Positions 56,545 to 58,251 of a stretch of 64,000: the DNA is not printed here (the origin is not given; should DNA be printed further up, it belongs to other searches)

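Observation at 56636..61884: Single operon combining a Na+-pump decarboxylase core with two different carboxyltransferases (12S acyl-CoA type and 5S oxaloacetate/pyruvate type)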

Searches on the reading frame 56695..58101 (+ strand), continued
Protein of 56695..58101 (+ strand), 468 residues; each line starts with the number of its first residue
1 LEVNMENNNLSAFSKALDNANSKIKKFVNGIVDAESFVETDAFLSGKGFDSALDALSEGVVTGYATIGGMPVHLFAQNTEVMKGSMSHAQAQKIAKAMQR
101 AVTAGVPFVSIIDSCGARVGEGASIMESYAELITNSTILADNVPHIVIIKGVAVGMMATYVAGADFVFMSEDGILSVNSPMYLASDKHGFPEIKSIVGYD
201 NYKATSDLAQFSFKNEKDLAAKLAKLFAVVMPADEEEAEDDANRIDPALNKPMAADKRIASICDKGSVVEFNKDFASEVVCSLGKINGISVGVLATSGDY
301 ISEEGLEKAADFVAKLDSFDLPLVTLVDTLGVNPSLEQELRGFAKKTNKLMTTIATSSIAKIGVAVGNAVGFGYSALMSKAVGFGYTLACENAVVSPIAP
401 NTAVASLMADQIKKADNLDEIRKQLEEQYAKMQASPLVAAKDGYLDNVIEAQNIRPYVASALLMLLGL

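Call 54: find_homologous_proteins(query=A2, max_evalue=1e-30)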
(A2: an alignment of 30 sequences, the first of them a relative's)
Query A2 (30 sequences) (506 aa, profile of the alignment): 7875 proteins with E <= 1e-30 among 8000 candidates; the best 120 are listed.
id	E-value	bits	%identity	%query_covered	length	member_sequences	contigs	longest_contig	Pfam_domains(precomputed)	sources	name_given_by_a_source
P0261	2.4e-284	962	-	-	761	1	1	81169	PF01039.28,PF03255.20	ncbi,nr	ncbi:MAG TPA: carboxyl transferase domain-containing protein [Solirubrobacterales bacterium]|nr:carb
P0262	3.2e-235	800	47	96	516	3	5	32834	PF01039.28,PF03255.20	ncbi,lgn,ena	-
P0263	3.5e-235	800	47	96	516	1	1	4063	PF01039.28,PF03255.20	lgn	-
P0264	4.8e-234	796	46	96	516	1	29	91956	PF01039.28,PF03255.20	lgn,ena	-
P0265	6.0e-234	796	46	96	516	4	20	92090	PF01039.28,PF03255.20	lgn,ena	-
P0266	8.0e-234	795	46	96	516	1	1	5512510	PF01039.28,PF03255.20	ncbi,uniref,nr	ncbi:carboxyl transferase domain-containing protein [Petroclostridium sp. X23]|uniref:acyl-CoA carbo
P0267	1.7e-233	794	46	96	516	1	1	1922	PF01039.28,PF03255.20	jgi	-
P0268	4.0e-233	793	47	98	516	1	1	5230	PF01039.28,PF06833.17,PF03255.20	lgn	-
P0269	4.6e-233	793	46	96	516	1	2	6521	PF01039.28,PF03255.20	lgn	-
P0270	6.5e-233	792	46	96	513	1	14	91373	PF01039.28,PF03255.20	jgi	-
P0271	1.0e-232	792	46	100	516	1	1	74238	PF01039.28,PF03255.20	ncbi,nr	ncbi:MAG: methylmalonyl-CoA carboxyltransferase [Clostridiaceae bacterium]|nr:methylmalonyl-CoA carb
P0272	1.1e-232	791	47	96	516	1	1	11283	PF01039.28,PF03255.20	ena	-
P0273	2.2e-232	790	44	100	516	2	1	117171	PF01039.28,PF03255.20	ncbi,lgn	-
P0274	2.6e-232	790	46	96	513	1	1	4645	PF01039.28,PF03255.20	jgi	-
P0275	2.7e-232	790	46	96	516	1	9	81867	PF01039.28,PF03255.20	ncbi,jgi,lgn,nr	ncbi:MAG: methylmalonyl-CoA decarboxylase subunit alpha [Clostridiales bacterium]|jgi:methylmalonyl-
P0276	2.9e-232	790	44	100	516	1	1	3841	PF01039.28,PF03255.20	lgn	-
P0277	5.7e-232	789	46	100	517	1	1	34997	PF01039.28,PF03255.20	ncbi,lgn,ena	-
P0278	5.8e-232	789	46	98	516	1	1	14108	PF01039.28,PF03255.20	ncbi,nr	ncbi:MAG: methylmalonyl-CoA carboxyltransferase [Clostridia bacterium]|nr:methylmalonyl-CoA carboxyl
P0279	6.5e-232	789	46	100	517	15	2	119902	PF01039.28,PF03255.20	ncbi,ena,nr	ncbi:MAG: methylmalonyl-CoA carboxyltransferase [Clostridia bacterium]|nr:methylmalonyl-CoA carboxyl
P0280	7.7e-232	789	46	96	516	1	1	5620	PF01039.28,PF03255.20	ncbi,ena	-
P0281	9.3e-232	788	46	98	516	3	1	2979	PF01039.28,PF03255.20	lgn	-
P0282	1.0e-231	788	46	96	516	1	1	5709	PF01039.28,PF03255.20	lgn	-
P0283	1.4e-231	788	45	98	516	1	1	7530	PF01039.28,PF03255.20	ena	-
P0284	1.4e-231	788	46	98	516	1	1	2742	PF01039.28,PF03255.20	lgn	-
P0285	1.6e-231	788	46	96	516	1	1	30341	PF01039.28,PF03255.20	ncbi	ncbi:MAG: acyl-CoA carboxylase subunit beta [Clostridia bacterium]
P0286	1.7e-231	788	45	98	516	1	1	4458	PF01039.28,PF03255.20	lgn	-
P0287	1.8e-231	787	46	96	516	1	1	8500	PF01039.28,PF03255.20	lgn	-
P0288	2.3e-231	787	46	98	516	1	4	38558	PF01039.28,PF03255.20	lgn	-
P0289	2.5e-231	787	46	98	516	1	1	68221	PF01039.28,PF03255.20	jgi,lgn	jgi:acetyl-CoA carboxylase carboxyltransferase component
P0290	3.6e-231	787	45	96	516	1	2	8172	PF01039.28,PF03255.20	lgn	-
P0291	4.3e-231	786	45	100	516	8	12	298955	PF01039.28,PF03255.20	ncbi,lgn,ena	-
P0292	5.8e-231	786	45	98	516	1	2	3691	PF01039.28,PF03255.20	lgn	-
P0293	6.9e-231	786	48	96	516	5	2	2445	PF01039.28,PF06833.17,PF03255.20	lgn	-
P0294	7.7e-231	785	45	98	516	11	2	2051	PF01039.28,PF03255.20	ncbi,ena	-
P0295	7.9e-231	785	45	96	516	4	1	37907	PF01039.28,PF06833.17,PF03255.20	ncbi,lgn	-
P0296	8.1e-231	785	47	98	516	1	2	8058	PF01039.28,PF03255.20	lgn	-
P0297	1.0e-230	785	46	98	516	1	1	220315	PF01039.28,PF03255.20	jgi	jgi:acetyl-CoA carboxylase carboxyltransferase component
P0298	1.2e-230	785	46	98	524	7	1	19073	PF01039.28,PF03255.20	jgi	-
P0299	1.5e-230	784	44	96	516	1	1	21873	PF01039.28,PF03255.20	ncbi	-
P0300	1.6e-230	784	46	98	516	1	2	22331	PF01039.28,PF03255.20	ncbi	-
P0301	1.9e-230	784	47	96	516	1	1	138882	PF01039.28,PF03255.20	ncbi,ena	-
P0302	2.6e-230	784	46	96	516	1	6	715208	PF01039.28,PF03255.20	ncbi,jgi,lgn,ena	jgi:acetyl-CoA carboxylase carboxyltransferase component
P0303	2.7e-230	784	46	100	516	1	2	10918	PF01039.28,PF03255.20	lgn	-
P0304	3.0e-230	783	44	96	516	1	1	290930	PF01039.28,PF03255.20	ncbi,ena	-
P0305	3.0e-230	783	44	98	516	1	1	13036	PF01039.28,PF03255.20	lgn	-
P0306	3.1e-230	783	47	98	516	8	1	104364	PF01039.28,PF03255.20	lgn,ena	-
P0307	4.0e-230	783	47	96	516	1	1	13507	PF01039.28,PF03255.20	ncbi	-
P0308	4.1e-230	783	45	98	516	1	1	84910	PF01039.28,PF03255.20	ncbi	-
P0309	4.4e-230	783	45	100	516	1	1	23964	PF01039.28,PF03255.20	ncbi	-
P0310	4.4e-230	783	47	96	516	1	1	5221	PF01039.28,PF03255.20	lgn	-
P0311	4.5e-230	783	45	98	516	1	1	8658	PF01039.28,PF03255.20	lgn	-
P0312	5.8e-230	783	47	96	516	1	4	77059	PF01039.28,PF03255.20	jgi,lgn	jgi:methylmalonyl-CoA decarboxylase alpha subunit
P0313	5.9e-230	782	46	100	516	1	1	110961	PF01039.28,PF03255.20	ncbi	-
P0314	6.1e-230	782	48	96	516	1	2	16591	PF01039.28,PF03255.20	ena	-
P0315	6.2e-230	782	47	96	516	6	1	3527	PF01039.28,PF03255.20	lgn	-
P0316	6.3e-230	782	45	96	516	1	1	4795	PF01039.28,PF06833.17,PF03255.20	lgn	-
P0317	6.4e-230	782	47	96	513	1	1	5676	PF01039.28,PF03255.20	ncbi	-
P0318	6.4e-230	782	47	96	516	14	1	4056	PF01039.28,PF03255.20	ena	-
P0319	7.5e-230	782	44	96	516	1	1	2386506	PF01039.28,PF03255.20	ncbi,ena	-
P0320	7.5e-230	782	47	96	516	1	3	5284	PF01039.28,PF03255.20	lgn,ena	-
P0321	7.5e-230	782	47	96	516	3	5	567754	PF01039.28,PF03255.20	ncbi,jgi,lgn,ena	jgi:methylmalonyl-CoA decarboxylase alpha subunit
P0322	7.8e-230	782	47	96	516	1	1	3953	PF01039.28,PF03255.20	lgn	-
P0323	8.6e-230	782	47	96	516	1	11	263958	PF01039.28,PF03255.20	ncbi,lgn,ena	-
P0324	1.2e-229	781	44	100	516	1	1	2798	PF01039.28,PF03255.20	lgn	-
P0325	1.2e-229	781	46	98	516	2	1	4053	PF01039.28,PF03255.20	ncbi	-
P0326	1.4e-229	781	45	98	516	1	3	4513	PF01039.28,PF03255.20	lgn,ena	-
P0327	1.4e-229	781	47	96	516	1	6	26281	PF01039.28,PF03255.20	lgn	-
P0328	1.4e-229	781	46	96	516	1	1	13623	PF01039.28,PF03255.20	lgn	-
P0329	1.4e-229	781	46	96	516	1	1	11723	PF01039.28,PF03255.20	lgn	-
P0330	1.5e-229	781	46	100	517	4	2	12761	PF01039.28,PF03255.20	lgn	-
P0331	1.5e-229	781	47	96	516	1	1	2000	PF01039.28,PF03255.20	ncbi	-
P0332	1.5e-229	781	46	98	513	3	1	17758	PF01039.28,PF03255.20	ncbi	-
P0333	1.6e-229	781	47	96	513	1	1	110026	PF01039.28,PF03255.20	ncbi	-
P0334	1.7e-229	781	45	96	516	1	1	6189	PF01039.28,PF03255.20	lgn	-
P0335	1.9e-229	781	46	100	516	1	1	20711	PF01039.28,PF03255.20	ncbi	-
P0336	1.9e-229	781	48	96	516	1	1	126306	PF01039.28,PF03255.20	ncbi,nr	ncbi:MAG: carboxyl transferase domain-containing protein [Clostridia bacterium]|nr:carboxyl transfer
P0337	1.9e-229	781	46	96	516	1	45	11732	PF01039.28,PF03255.20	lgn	-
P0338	2.0e-229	781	46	96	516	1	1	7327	PF01039.28,PF03255.20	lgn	-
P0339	2.2e-229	781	47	96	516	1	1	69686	PF01039.28,PF03255.20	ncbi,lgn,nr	ncbi:MAG: carboxyl transferase domain-containing protein [Clostridiales bacterium]|nr:carboxyl trans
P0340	2.5e-229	780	46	96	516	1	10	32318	PF01039.28,PF03255.20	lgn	-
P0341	2.5e-229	780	47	96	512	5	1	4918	PF01039.28,PF06833.17,PF03255.20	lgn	-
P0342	2.7e-229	780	46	96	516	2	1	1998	PF01039.28,PF03255.20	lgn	-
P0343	3.3e-229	780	46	98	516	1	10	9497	PF01039.28,PF03255.20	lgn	-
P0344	3.5e-229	780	45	98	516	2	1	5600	PF01039.28,PF03255.20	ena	-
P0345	3.6e-229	780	47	96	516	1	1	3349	PF01039.28,PF03255.20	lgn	-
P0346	4.1e-229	780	45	98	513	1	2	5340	PF01039.28,PF03255.20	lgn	-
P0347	4.2e-229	780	45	96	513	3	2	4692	PF01039.28,PF03255.20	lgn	-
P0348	4.4e-229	780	47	96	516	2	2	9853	PF01039.28,PF03255.20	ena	-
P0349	4.8e-229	780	45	100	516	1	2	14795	PF01039.28,PF06833.17,PF03255.20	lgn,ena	-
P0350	4.9e-229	779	45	100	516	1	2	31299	PF01039.28,PF03255.20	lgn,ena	-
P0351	5.4e-229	779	46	96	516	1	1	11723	PF01039.28,PF03255.20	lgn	-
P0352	5.5e-229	779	47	98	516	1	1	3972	PF01039.28,PF06833.17,PF03255.20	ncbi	-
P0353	5.6e-229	779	47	96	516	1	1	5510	PF01039.28,PF03255.20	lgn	-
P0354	5.7e-229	779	46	98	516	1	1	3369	PF01039.28,PF03255.20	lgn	-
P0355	5.7e-229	779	48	96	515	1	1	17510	PF01039.28,PF06833.17,PF03255.20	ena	-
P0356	5.9e-229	779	45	98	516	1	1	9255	PF01039.28,PF03255.20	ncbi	-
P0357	6.0e-229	779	46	96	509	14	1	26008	PF01039.28,PF06833.17,PF03255.20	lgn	-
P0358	6.2e-229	779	45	98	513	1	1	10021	PF01039.28,PF03255.20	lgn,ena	-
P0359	6.2e-229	779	46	98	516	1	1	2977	PF01039.28,PF03255.20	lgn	-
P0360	6.2e-229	779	48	96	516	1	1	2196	PF01039.28,PF03255.20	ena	-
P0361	6.6e-229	779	45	100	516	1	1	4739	PF01039.28,PF03255.20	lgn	-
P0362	6.7e-229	779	46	96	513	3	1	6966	PF01039.28,PF03255.20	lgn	-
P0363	7.1e-229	779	48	98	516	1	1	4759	PF01039.28,PF03255.20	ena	-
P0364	7.3e-229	779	45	98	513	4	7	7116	PF01039.28,PF03255.20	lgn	-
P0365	7.5e-229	779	45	98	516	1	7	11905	PF01039.28,PF03255.20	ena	-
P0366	8.6e-229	779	47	96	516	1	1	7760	PF01039.28,PF03255.20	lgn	-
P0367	8.8e-229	779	46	96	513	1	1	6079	PF01039.28,PF03255.20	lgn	-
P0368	9.5e-229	779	46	96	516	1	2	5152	PF01039.28,PF03255.20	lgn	-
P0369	9.5e-229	779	48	96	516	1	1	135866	PF01039.28,PF03255.20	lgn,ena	-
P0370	9.6e-229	779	47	96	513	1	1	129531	PF01039.28,PF03255.20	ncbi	-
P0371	9.7e-229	779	47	98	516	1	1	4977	PF01039.28,PF03255.20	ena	-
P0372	1.0e-228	778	46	98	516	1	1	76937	PF01039.28,PF03255.20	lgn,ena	-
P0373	1.1e-228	778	47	96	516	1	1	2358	PF01039.28,PF03255.20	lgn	-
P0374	1.1e-228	778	47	98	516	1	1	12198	PF01039.28,PF06833.17,PF03255.20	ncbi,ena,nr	ncbi:MAG: methylmalonyl-CoA carboxyltransferase [Clostridia bacterium]|nr:methylmalonyl-CoA carboxyl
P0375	1.2e-228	778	47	96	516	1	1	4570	PF01039.28,PF03255.20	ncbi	-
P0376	1.2e-228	778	44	98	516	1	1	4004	PF01039.28,PF03255.20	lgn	-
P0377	1.2e-228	778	45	100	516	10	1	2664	PF01039.28,PF03255.20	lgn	-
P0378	1.3e-228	778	47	96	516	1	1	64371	PF01039.28,PF03255.20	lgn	-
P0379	1.4e-228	778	46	96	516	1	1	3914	PF01039.28,PF03255.20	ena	-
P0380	1.5e-228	778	47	96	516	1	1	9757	PF01039.28,PF03255.20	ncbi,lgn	-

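Call 55: find_encoding_contigs(protein=P0266, flank=7000, max_places=1)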
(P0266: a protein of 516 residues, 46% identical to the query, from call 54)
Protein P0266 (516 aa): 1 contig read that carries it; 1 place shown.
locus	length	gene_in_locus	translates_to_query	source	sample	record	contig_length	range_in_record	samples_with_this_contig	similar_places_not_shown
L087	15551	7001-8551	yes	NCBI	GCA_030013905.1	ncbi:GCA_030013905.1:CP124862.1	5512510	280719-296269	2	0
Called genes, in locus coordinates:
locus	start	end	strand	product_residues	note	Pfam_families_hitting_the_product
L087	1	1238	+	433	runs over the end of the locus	PF00278:Orn_DAP_Arg_deC, PF02784:Orn_Arg_deC_N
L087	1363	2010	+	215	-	PF02163:Peptidase_M50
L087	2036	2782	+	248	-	PF02616:SMC_ScpA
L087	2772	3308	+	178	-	PF04079:SMC_ScpB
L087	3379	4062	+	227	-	PF11167:DUF2953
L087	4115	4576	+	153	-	PF09579:Spore_YtfJ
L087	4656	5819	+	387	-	PF00768:Peptidase_S11, PF13354:Beta-lactamase2 (weak), PF07943:PBP5_C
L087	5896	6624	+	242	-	PF01479:S4, PF00849:PseudoU_synth_2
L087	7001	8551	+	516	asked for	PF01039:Carboxyl_trans, PF03255:ACCA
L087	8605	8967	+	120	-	PF04277:OAD_gamma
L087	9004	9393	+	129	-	-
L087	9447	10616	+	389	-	PF03977:OAD_beta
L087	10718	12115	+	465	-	PF00682:HMGL-like, PF02436:PYC_OADA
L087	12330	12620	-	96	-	PF14287:DUF4368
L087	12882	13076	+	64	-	PF20038:HTH_59 (weak)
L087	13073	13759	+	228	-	PF00072:Response_reg, PF00486:Trans_reg_C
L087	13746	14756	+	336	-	PF00512:HisKA, PF02518:HATPase_c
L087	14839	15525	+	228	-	PF13555:AAA_29 (weak), PF00005:ABC_tran, PF13304:AAA_21 (faint), PF02463:SMC_N (weak)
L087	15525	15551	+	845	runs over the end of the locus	PF12704:MacB_PCD, PF02687:FtsX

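Call 56: find_encoding_contigs(protein=P0321, flank=7000, max_places=1)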
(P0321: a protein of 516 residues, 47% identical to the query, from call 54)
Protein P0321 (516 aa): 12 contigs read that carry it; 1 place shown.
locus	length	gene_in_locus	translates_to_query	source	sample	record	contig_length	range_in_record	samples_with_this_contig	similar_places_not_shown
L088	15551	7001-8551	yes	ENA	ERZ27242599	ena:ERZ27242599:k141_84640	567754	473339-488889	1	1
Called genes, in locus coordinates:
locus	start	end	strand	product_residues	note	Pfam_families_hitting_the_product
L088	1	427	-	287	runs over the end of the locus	PF00165:HTH_AraC (weak), PF12833:HTH_18, PF00165:HTH_AraC, PF06445:GyrI-like, PF14526:Cass2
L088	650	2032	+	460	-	PF01554:MatE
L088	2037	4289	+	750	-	PF02463:SMC_N (faint), PF03193:RsgA_GTPase (faint), PF13173:AAA_14 (faint), PF13191:AAA_16 (faint), PF13401:AAA_22 (faint), PF13555:AAA_29 (faint), PF01443:Viral_helicase1 (faint), PF00005:ABC_tran, +1 more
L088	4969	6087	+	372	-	PF00768:Peptidase_S11, PF13354:Beta-lactamase2 (weak), PF07943:PBP5_C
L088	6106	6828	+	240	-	PF01479:S4, PF00849:PseudoU_synth_2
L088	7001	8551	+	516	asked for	PF01039:Carboxyl_trans, PF03255:ACCA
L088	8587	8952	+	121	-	PF04277:OAD_gamma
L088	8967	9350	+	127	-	PF01597:GCV_H (faint), PF00364:Biotin_lipoyl, PF25917:BSH_RND (weak), PF25973:BSH_CzcB (weak), PF25997:BSH_YhbJ (weak)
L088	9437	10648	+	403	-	PF03977:OAD_beta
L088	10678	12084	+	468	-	PF00682:HMGL-like, PF02436:PYC_OADA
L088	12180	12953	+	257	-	PF03807:F420_oxidored, PF14748:P5CR_dimer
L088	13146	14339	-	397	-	PF01966:HD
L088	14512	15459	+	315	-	-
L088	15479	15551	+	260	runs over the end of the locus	PF04203:Sortase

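Call 57: find_encoding_contigs(protein=P0291, flank=7000, max_places=1)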
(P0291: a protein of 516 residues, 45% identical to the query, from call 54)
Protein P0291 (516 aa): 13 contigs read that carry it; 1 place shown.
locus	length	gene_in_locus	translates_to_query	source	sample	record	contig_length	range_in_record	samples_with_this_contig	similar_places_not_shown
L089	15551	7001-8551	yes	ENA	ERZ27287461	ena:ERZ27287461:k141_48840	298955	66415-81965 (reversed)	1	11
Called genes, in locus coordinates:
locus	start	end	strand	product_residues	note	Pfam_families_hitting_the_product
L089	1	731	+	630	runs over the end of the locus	PF22674:C2185-like_N (weak), PF00534:Glycos_transf_1, PF13692:Glyco_trans_1_4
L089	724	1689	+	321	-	PF04055:Radical_SAM, PF13186:SPASM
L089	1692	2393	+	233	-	PF08889:WbqC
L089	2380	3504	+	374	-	PF00155:Aminotran_1_2, PF01041:DegT_DnrJ_EryC1, PF00266:Aminotran_5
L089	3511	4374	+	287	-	PF00483:NTP_transferase, PF12804:NTP_transf_3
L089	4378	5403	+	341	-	PF04055:Radical_SAM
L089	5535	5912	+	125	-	PF00633:HHH (faint), PF12836:HHH_3, PF03934:T2SSK (weak), PF14520:HHH_5 (faint)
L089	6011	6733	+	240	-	PF01479:S4, PF00849:PseudoU_synth_2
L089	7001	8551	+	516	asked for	PF01039:Carboxyl_trans, PF03255:ACCA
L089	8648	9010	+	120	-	PF04277:OAD_gamma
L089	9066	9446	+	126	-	PF25973:BSH_CzcB (weak), PF25997:BSH_YhbJ (weak), PF00364:Biotin_lipoyl, PF25917:BSH_RND (weak)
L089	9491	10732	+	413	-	PF03977:OAD_beta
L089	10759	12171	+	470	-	PF00682:HMGL-like, PF02436:PYC_OADA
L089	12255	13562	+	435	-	PF07833:Cu_amine_oxidN1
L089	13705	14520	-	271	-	PF00583:Acetyltransf_1, PF13527:Acetyltransf_9, PF13508:Acetyltransf_7, PF13673:Acetyltransf_10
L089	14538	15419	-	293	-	PF09924:LPG_synthase_C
